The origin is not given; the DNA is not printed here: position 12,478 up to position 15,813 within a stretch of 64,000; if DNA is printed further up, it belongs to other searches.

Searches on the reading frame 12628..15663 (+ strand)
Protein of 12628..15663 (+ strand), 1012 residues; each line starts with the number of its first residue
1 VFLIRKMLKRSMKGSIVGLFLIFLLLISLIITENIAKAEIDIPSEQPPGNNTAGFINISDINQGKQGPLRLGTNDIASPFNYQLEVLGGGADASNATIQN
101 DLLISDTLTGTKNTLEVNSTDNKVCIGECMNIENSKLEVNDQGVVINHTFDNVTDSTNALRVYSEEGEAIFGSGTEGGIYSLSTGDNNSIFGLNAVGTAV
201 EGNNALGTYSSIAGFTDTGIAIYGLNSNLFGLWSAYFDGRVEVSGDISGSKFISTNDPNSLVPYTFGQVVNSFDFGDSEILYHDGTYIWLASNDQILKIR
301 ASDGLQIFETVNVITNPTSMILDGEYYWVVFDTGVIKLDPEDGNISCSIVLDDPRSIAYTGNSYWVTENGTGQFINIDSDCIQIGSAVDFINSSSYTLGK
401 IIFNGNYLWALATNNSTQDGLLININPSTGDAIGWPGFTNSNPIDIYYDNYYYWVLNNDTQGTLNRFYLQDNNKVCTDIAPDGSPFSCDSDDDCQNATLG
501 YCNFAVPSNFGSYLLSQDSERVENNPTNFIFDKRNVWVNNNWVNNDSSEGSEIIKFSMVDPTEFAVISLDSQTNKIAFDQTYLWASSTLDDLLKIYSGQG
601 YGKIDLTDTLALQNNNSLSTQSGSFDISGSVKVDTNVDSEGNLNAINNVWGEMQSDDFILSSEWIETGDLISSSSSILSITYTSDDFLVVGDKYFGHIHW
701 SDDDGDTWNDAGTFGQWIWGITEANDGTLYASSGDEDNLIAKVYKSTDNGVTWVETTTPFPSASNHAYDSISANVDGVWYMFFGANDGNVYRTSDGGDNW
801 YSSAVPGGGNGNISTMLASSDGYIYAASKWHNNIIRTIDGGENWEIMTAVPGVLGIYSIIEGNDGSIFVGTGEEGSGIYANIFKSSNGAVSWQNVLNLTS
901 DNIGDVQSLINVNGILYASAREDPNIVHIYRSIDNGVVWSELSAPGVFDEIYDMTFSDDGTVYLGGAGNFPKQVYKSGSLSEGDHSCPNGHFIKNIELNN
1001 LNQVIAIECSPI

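Call 14: search_protein_families(library=pfam, proteins=[window:12628-15663:+], max_evalue=0.001)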
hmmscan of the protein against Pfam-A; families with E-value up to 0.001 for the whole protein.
window:12628-15663:+ (1012 aa): 2 families
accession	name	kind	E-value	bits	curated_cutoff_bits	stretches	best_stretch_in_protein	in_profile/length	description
PF15902.12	Sortilin-Vps10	-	1.7e-06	27.6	33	1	742-847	2-112/446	Sortilin, neurotensin receptor 3,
PF13088.12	BNR_2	-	3.1e-05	23.9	31.4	0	832-943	82-202/277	BNR repeat-like domain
